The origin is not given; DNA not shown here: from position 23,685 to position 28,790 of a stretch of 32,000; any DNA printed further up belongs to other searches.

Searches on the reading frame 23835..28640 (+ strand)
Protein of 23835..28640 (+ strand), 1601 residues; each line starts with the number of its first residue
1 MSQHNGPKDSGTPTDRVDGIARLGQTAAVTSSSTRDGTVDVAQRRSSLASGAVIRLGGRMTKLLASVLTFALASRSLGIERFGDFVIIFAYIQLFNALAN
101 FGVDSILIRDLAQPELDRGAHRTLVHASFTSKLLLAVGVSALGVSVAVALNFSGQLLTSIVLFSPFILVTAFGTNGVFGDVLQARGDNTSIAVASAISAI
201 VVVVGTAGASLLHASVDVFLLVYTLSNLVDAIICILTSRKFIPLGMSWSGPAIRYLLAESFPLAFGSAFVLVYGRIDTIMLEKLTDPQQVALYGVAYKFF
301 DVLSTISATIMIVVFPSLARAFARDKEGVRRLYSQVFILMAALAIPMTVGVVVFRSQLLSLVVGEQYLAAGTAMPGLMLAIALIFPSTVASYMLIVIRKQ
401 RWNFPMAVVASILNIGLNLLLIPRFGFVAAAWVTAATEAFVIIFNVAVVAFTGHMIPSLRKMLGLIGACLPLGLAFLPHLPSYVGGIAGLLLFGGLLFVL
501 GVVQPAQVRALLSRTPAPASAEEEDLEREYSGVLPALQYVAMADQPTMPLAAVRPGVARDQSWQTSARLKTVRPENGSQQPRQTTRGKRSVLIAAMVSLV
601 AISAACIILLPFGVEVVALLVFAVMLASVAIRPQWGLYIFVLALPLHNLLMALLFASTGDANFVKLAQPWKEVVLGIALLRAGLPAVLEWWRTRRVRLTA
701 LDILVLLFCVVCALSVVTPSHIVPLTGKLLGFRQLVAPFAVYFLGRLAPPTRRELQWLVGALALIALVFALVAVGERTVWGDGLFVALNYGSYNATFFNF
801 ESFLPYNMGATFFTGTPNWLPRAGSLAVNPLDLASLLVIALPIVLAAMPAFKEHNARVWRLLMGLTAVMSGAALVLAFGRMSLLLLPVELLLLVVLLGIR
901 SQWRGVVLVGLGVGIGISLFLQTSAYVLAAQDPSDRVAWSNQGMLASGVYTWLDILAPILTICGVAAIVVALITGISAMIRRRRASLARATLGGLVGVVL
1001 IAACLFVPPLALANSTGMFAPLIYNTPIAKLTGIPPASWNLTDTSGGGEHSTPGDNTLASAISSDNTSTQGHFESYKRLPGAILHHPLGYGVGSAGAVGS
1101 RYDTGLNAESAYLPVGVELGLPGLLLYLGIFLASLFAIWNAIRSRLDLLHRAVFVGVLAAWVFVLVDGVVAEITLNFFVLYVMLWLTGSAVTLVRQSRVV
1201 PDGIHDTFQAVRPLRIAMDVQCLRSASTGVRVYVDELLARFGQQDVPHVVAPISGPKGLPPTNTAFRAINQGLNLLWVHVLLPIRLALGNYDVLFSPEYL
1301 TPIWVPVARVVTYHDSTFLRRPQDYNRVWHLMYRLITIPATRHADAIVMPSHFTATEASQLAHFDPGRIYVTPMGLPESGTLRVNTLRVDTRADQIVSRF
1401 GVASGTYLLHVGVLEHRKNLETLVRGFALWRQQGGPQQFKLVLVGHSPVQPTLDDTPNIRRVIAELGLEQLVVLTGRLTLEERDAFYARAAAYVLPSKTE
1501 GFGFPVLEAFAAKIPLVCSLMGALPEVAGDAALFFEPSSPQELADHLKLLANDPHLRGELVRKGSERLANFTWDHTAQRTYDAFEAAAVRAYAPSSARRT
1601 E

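Call 3: search_protein_families(library=pfam, proteins=[window:23835-28637:+], max_evalue=0.1)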
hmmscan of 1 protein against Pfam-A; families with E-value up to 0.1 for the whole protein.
window:23835-28637:+ (1601 aa): 8 families
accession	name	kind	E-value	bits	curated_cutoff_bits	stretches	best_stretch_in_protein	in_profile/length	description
PF00534.26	Glycos_transf_1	-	6e-25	88.2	26.4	1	1407-1565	17-170/172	Glycosyl transferases group 1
PF13692.12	Glyco_trans_1_4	-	1e-23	84.6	27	1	1407-1553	3-142/142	Glycosyl transferases group 1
PF01943.22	Polysacc_synt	-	1.2e-21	77.9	28.2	1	53-321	6-273/274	Polysaccharide biosynthesis protein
PF13440.11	Polysacc_synt_3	-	3.5e-16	59.7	23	1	75-369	4-290/293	Polysaccharide biosynthesis protein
PF13439.12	Glyco_transf_4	-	1.6e-09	38.4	28.5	1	1229-1376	3-166/170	Glycosyltransferase Family 4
PF04932.20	Wzy_C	-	2.1e-07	31.3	31.7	1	964-1128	16-149/149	O-Antigen ligase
PF20706.3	GT4-conflict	-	6.7e-07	29.1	26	1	1412-1519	204-311/385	Family 4 Glycosyltransferase in conflict systems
PF13524.12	Glyco_trans_1_2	-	1.2e-05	25.7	25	1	1486-1579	43-141/144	Glycosyl transferase-like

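Call 4: search_protein_families(library=ncbifam, proteins=[window:23835-28637:+], max_evalue=0.1)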
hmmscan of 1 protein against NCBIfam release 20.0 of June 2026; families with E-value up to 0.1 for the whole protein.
window:23835-28637:+ (1601 aa): 23 families
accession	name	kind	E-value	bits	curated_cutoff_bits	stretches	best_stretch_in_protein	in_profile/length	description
TIGR04047.1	MSMEG_0565_glyc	hypoth_equivalog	4.1e-24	85.3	259.85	1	1390-1584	178-371/373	MSMEG_0565 family glycosyltransferase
TIGR03449.1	mycothiol_MshA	equivalog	2.5e-17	62.9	462.5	1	1385-1588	200-404/406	D-inositol-3-phosphate glycosyltransferase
NF041876.1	EPS_EpsE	equivalog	9.3e-17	61.3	400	1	1346-1575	165-384/389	exopolysaccharide biosynthesis GT4 family glycosyltransferase EpsE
TIGR03088.1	stp2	hypoth_equivalog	4.8e-14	52.2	409.05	1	1398-1580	187-366/374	TIGR03088 family PEP-CTERM/XrtA system glycosyltransferase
NF041871.1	Wzx_EPS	equivalog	9.7e-14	50.9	800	1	55-450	8-401/492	exopolysaccharide biosynthesis flippase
TIGR02149.1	glgA_Coryne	subfamily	2.4e-13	50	302.4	1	1340-1585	141-388/391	glycogen synthase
NF038295.1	EPS_HpsP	equivalog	1.6e-12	47.2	550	1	1383-1585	184-385/388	hormogonium polysaccharide biosynthesis glycosyltransferase HpsP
TIGR03999.1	thiol_BshA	equivalog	4.8e-11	42.2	273.7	1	1395-1575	188-361/375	N-acetyl-alpha-D-glucosaminyl L-malate synthase BshA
NF047684.1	TeichurnBiosyTuaC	equivalog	3.1e-10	39.5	550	1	1436-1568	245-369/391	teichuronic acid biosynthesis protein TuaC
NF053787.1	GlcN_PG_synth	equivalog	1.4e-09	37.3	480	1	1343-1585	143-357/361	N-acetylglucosaminyl phosphatidylglycerol synthase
NF038298.1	EPS_HpsO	equivalog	1.6e-09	37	575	1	1398-1584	193-384/388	hormogonium polysaccharide biosynthesis glycosyltransferase HpsO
NF041010.1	glycosy_Agl16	equivalog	5.6e-08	32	575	1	1438-1585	205-349/352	glycosylation protein Agl16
NF038255.1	exopoly_VpsD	equivalog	1.8e-06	27.1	300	1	1412-1526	210-319/381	VpsD family glycosyltransferase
TIGR04063.1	stp3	hypoth_equivalog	3.9e-06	26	442.05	1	1389-1583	196-391/397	TIGR04063 family PEP-CTERM/XrtA system glycosyltransferase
NF049988.1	MGlcDAGSynMgs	equivalog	9.7e-06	25.2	400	1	1394-1580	201-380/398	alpha-monoglucosyldiacylglycerol synthase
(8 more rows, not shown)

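Call 6: find_homologous_proteins(query=window:23835-28637:+, max_evalue=0.00001)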
Query window:23835-28637:+ (1601 aa): 18 proteins with E <= 0.00001 among 8000 candidates.
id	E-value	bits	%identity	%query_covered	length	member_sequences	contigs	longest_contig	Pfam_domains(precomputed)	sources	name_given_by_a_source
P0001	0.0e+0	3155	95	96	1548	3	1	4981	PF01943.23,PF00534.27,PF13524.13,PF13439.13,PF13440.12,PF20706.4,PF13692.13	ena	-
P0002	0.0e+0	1875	57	97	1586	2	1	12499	PF01943.23,PF00534.27,PF13579.13,PF13524.13,PF13439.13,PF13440.12,PF20706.4,PF13692.13,PF04932.21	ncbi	ncbi:MAG: glycosyltransferase [Nitrososphaerota archaeon]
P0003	0.0e+0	1870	57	97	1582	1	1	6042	PF01943.23,PF00534.27,PF13579.13,PF13524.13,PF13439.13,PF13440.12,PF20706.4,PF13692.13,PF04932.21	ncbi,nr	ncbi:MAG TPA: glycosyltransferase [Ktedonobacterales bacterium]|nr:glycosyltransferase [Ktedonobacte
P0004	0.0e+0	1850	57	97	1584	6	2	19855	PF01943.23,PF00534.27,PF13579.13,PF13524.13,PF13439.13,PF13440.12,PF20706.4,PF13692.13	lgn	-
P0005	0.0e+0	1849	57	97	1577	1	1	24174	PF01943.23,PF00534.27,PF13524.13,PF13439.13,PF13440.12,PF20706.4,PF13692.13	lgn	-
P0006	0.0e+0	1820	55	97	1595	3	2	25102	PF01943.23,PF00534.27,PF13524.13,PF13439.13,PF13440.12,PF20706.4,PF13692.13,PF04932.21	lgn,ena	-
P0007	0.0e+0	1800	56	97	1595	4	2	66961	PF01943.23,PF00534.27,PF13439.13,PF13440.12,PF20706.4,PF13692.13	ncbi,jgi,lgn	ncbi:MAG TPA: glycosyltransferase [Ktedonobacterales bacterium]|jgi:O-antigen/teichoic acid export m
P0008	0.0e+0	1779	53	100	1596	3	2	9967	PF01943.23,PF00534.27,PF13579.13,PF13524.13,PF13439.13,PF13440.12,PF20706.4,PF13692.13,PF04932.21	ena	-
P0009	0.0e+0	1775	56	97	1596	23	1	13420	PF01943.23,PF00534.27,PF13439.13,PF13440.12,PF20706.4,PF13692.13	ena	-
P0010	0.0e+0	1486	48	98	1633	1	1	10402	PF01943.23,PF00534.27,PF13524.13,PF13439.13,PF13440.12,PF20706.4,PF13692.13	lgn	-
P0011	3.4e-267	908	54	29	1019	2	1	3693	PF01943.23,PF00534.27,PF13524.13,PF13439.13,PF13440.12,PF20706.4,PF13692.13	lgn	-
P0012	3.9e-20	89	31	11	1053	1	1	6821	PF00534.27,PF13579.13,PF08323.18,PF13524.13,PF13439.13,PF20706.4,PF13692.13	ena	-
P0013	1.6e-18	84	28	24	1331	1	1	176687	PF01943.23,PF09586.17,PF13440.12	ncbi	-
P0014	1.4e-16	78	23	31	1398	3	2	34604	PF01943.23,PF09586.17,PF13440.12,PF03023.20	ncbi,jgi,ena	-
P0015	2.4e-13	67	26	27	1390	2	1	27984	PF01943.23,PF09586.17,PF01554.24,PF13440.12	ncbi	-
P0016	2.1e-11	60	25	23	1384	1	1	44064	PF01943.23,PF09586.17,PF13440.12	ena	-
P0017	1.2e-8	51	25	25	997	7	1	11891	PF01943.23,PF00534.27,PF13579.13,PF13524.13,PF13439.13,PF20706.4,PF13692.13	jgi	jgi:O-antigen/teichoic acid export membrane protein/glycosyltransferase involved in cell wall biosyn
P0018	8.6e-6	42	33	7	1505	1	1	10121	PF13641.13,PF00534.27,PF13579.13,PF13524.13,PF04138.21,PF13439.13,PF03706.19,PF00535.33,PF20706.4,PF13692.13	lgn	-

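Call 16: find_encoding_contigs(protein=P0007, flank=10000, max_places=3)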
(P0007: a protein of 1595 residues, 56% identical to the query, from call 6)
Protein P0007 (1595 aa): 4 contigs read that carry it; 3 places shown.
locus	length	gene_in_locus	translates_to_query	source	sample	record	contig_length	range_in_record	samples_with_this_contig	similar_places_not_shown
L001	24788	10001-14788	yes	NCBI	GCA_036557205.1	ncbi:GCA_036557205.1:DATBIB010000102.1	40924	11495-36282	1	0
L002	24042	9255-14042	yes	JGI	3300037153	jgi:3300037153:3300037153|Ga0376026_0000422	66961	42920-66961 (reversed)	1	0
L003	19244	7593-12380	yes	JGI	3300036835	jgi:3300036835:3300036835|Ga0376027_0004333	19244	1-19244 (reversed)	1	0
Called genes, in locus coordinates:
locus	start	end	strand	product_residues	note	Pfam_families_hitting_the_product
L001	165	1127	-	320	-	PF00551:Formyl_trans_N, PF02911:Formyl_trans_C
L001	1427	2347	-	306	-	PF01073:3Beta_HSD (weak), PF01370:Epimerase, PF02719:Polysacc_synt_2 (weak), PF04321:RmlD_sub_bind, PF16363:GDP_Man_Dehyd, PF07993:NAD_binding_4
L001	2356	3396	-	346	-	PF01073:3Beta_HSD, PF01370:Epimerase, PF02719:Polysacc_synt_2, PF04321:RmlD_sub_bind, PF05368:NmrA (weak), PF07993:NAD_binding_4, PF13460:NAD_binding_10, PF16363:GDP_Man_Dehyd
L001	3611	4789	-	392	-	PF00483:NTP_transferase, PF12804:NTP_transf_3, PF25087:GMPPB_C (faint), PF25084:LbH_EIF2B (weak), PF00132:Hexapep (faint)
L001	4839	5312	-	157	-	PF00908:dTDP_sugar_isom, PF14667:Polysacc_synt_C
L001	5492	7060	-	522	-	PF09314:DUF1972, PF13439:Glyco_transf_4, PF13579:Glyco_trans_4_4, PF00534:Glycos_transf_1, PF13692:Glyco_trans_1_4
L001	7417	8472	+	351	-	PF13641:Glyco_tranf_2_3, PF00535:Glycos_transf_2, PF10111:Glyco_tranf_2_2 (faint), PF13632:Glyco_trans_2_3 (faint)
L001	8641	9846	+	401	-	PF13439:Glyco_transf_4, PF13579:Glyco_trans_4_4, PF00534:Glycos_transf_1, PF13692:Glyco_trans_1_4, PF13524:Glyco_trans_1_2 (weak)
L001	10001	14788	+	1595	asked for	PF01943:Polysacc_synt, PF13440:Polysacc_synt_3, PF13439:Glyco_transf_4, PF00534:Glycos_transf_1, PF13692:Glyco_trans_1_4, PF20706:GT4-conflict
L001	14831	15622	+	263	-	PF00132:Hexapep, PF14602:Hexapep_2 (weak)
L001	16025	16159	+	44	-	-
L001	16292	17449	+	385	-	PF13439:Glyco_transf_4, PF13579:Glyco_trans_4_4, PF20706:GT4-conflict, PF00534:Glycos_transf_1, PF13692:Glyco_trans_1_4, PF13524:Glyco_trans_1_2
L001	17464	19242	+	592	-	PF01943:Polysacc_synt, PF13440:Polysacc_synt_3, PF01554:MatE (weak)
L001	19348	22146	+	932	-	PF13439:Glyco_transf_4, PF13579:Glyco_trans_4_4, PF20706:GT4-conflict, PF00534:Glycos_transf_1, PF13692:Glyco_trans_1_4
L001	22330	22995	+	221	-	PF08241:Methyltransf_11, PF13649:Methyltransf_25 (faint)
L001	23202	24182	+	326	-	PF00535:Glycos_transf_2, PF13641:Glyco_tranf_2_3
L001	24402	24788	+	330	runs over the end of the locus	PF13489:Methyltransf_23, PF13847:Methyltransf_31, PF08241:Methyltransf_11, PF08242:Methyltransf_12 (weak), PF13649:Methyltransf_25 (weak)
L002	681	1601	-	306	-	PF01073:3Beta_HSD (weak), PF01370:Epimerase, PF02719:Polysacc_synt_2 (weak), PF04321:RmlD_sub_bind, PF16363:GDP_Man_Dehyd, PF07993:NAD_binding_4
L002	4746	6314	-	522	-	PF09314:DUF1972, PF13439:Glyco_transf_4, PF13579:Glyco_trans_4_4, PF00534:Glycos_transf_1, PF13692:Glyco_trans_1_4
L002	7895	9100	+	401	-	PF13439:Glyco_transf_4, PF13579:Glyco_trans_4_4, PF00534:Glycos_transf_1, PF13692:Glyco_trans_1_4, PF13524:Glyco_trans_1_2 (weak)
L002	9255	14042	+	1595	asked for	PF01943:Polysacc_synt, PF13440:Polysacc_synt_3, PF13439:Glyco_transf_4, PF00534:Glycos_transf_1, PF13692:Glyco_trans_1_4, PF20706:GT4-conflict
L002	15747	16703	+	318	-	PF13439:Glyco_transf_4, PF13579:Glyco_trans_4_4 (weak), PF20706:GT4-conflict, PF00534:Glycos_transf_1, PF13692:Glyco_trans_1_4, PF13524:Glyco_trans_1_2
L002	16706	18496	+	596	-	PF01943:Polysacc_synt, PF13440:Polysacc_synt_3, PF01554:MatE (weak)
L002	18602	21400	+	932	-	PF13439:Glyco_transf_4, PF13579:Glyco_trans_4_4, PF20706:GT4-conflict, PF00534:Glycos_transf_1, PF13692:Glyco_trans_1_4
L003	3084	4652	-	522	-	PF09314:DUF1972, PF13439:Glyco_transf_4, PF13579:Glyco_trans_4_4, PF00534:Glycos_transf_1, PF13692:Glyco_trans_1_4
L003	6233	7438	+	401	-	PF13439:Glyco_transf_4, PF13579:Glyco_trans_4_4, PF00534:Glycos_transf_1, PF13692:Glyco_trans_1_4, PF13524:Glyco_trans_1_2 (weak)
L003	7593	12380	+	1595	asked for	PF01943:Polysacc_synt, PF13440:Polysacc_synt_3, PF13439:Glyco_transf_4, PF00534:Glycos_transf_1, PF13692:Glyco_trans_1_4, PF20706:GT4-conflict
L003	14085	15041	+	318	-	PF13439:Glyco_transf_4, PF13579:Glyco_trans_4_4 (weak), PF20706:GT4-conflict, PF00534:Glycos_transf_1, PF13692:Glyco_trans_1_4, PF13524:Glyco_trans_1_2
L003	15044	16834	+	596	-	PF01943:Polysacc_synt, PF13440:Polysacc_synt_3, PF01554:MatE (weak)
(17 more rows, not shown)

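Call 21: find_encoding_contigs(protein=P0011, flank=5000, max_places=2)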
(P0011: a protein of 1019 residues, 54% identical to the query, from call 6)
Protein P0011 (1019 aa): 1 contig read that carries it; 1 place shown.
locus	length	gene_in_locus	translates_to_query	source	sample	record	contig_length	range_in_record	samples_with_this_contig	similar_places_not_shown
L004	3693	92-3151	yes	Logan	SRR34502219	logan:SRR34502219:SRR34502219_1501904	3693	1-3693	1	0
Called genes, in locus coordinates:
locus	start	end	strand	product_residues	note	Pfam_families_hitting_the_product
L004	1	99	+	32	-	?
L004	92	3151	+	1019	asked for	PF01943:Polysacc_synt, PF13440:Polysacc_synt_3, PF13439:Glyco_transf_4, PF20706:GT4-conflict, PF00534:Glycos_transf_1, PF13692:Glyco_trans_1_4, PF13524:Glyco_trans_1_2 (faint)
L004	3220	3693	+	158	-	?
